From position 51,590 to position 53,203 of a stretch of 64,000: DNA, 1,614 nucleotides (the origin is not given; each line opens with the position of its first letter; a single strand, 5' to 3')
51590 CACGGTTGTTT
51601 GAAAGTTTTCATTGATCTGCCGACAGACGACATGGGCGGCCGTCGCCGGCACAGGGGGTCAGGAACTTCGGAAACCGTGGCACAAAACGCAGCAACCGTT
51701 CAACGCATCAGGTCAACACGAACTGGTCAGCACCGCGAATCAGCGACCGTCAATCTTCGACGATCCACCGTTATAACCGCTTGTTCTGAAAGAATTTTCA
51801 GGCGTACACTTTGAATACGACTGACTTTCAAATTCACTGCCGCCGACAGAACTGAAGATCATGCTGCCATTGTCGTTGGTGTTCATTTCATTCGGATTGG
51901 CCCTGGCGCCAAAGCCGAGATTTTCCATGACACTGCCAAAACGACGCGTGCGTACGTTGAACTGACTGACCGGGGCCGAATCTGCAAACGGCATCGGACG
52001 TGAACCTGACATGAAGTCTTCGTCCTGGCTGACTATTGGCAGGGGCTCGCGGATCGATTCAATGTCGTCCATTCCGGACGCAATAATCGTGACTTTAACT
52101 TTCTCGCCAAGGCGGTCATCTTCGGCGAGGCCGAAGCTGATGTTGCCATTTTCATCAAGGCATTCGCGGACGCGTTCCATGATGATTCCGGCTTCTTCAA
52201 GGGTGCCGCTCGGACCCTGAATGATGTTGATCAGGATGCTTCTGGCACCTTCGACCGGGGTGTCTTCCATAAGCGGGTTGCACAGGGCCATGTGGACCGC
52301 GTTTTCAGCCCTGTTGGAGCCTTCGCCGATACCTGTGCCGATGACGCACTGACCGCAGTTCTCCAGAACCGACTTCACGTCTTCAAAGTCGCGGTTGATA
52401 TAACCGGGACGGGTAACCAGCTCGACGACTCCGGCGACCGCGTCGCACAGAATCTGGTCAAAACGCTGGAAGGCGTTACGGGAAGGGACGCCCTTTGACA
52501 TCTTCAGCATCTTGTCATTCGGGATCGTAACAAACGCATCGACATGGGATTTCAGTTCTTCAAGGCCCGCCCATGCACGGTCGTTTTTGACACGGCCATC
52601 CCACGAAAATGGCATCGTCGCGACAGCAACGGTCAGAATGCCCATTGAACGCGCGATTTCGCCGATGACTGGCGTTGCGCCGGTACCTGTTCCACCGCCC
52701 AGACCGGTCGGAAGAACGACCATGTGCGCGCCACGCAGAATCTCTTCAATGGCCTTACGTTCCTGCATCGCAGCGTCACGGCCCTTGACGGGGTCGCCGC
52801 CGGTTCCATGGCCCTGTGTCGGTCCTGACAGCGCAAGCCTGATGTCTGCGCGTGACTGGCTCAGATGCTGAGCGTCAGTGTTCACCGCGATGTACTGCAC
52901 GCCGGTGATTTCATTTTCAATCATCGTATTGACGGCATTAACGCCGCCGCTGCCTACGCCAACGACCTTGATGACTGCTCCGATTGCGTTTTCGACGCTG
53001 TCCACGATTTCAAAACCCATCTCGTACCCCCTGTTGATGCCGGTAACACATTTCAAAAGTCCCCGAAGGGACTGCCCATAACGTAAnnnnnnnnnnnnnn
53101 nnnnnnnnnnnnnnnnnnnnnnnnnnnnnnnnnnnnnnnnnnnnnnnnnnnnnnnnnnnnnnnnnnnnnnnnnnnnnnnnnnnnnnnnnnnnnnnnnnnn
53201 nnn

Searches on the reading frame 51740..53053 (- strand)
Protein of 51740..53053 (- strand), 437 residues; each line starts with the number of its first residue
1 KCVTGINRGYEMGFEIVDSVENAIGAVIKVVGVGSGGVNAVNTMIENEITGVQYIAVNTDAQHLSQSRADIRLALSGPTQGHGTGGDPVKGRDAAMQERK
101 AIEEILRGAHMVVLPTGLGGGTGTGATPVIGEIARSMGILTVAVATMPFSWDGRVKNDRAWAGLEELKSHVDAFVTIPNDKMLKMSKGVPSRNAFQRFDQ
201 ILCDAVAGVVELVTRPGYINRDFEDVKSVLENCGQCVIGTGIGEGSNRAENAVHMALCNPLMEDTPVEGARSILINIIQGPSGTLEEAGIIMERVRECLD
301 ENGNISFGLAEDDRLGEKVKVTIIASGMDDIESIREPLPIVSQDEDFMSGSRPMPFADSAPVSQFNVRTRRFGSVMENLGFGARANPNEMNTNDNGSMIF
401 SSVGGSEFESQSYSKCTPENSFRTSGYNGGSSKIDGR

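Call 46: search_protein_families(library=pfam, proteins=[window:51740-53053:-], max_evalue=0.00001)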
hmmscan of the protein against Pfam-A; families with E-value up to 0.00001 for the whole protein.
window:51740-53053:- (437 aa): 2 families
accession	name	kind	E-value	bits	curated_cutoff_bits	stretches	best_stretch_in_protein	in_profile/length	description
PF00091.31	Tubulin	-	1.1e-39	137.1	33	1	28-186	2-189/190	Tubulin/FtsZ family, GTPase domain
PF12327.13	FtsZ_C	-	1.1e-20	74.1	27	1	234-329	1-95/95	FtsZ family, C-terminal domain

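Call 62: find_homologous_proteins(query=window:51740-53053:-, max_evalue=1e-30)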
Query window:51740-53053:- (437 aa): 7957 proteins with E <= 1e-30 among 8000 candidates; the best 120 are listed.
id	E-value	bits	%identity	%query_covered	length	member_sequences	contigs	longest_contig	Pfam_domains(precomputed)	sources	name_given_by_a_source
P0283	2.5e-279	944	100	97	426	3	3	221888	PF00091.32,PF12327.14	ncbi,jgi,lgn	jgi:cell division protein FtsZ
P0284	7.7e-175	600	66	97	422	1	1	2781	PF00091.32,PF12327.14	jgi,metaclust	metaclust:\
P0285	7.4e-174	597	65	99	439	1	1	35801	PF00091.32,PF12327.14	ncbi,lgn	-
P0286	1.1e-173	596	65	97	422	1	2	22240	PF00091.32,PF12327.14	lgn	-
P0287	6.8e-171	587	65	97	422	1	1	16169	PF00091.32,PF12327.14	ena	-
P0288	2.2e-159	549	62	97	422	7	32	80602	PF00091.32,PF12327.14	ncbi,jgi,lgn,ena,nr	ncbi:MAG TPA: cell division protein FtsZ [Myxococcota bacterium]|nr:cell division protein FtsZ [Myxo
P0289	1.0e-136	474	57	94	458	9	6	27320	PF00091.32,PF12327.14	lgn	-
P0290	3.3e-136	473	66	73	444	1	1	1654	PF00091.32,PF12327.14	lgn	-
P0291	1.4e-132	461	60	80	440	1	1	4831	PF00091.32,PF12327.14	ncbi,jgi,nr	ncbi:MAG: cell division protein FtsZ [Deltaproteobacteria bacterium]|nr:cell division protein FtsZ [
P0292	2.1e-132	460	64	73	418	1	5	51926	PF00091.32,PF12327.14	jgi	-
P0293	5.0e-132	459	63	78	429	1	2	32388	PF00091.32,PF12327.14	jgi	jgi:cell division protein FtsZ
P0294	4.4e-131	456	62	78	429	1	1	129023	PF00091.32,PF12327.14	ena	-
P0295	1.2e-130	454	56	94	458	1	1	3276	PF00091.32,PF12327.14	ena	-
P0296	3.7e-129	449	63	73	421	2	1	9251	PF00091.32,PF12327.14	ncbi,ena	-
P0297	1.1e-128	448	60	80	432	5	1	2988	PF00091.32,PF12327.14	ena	-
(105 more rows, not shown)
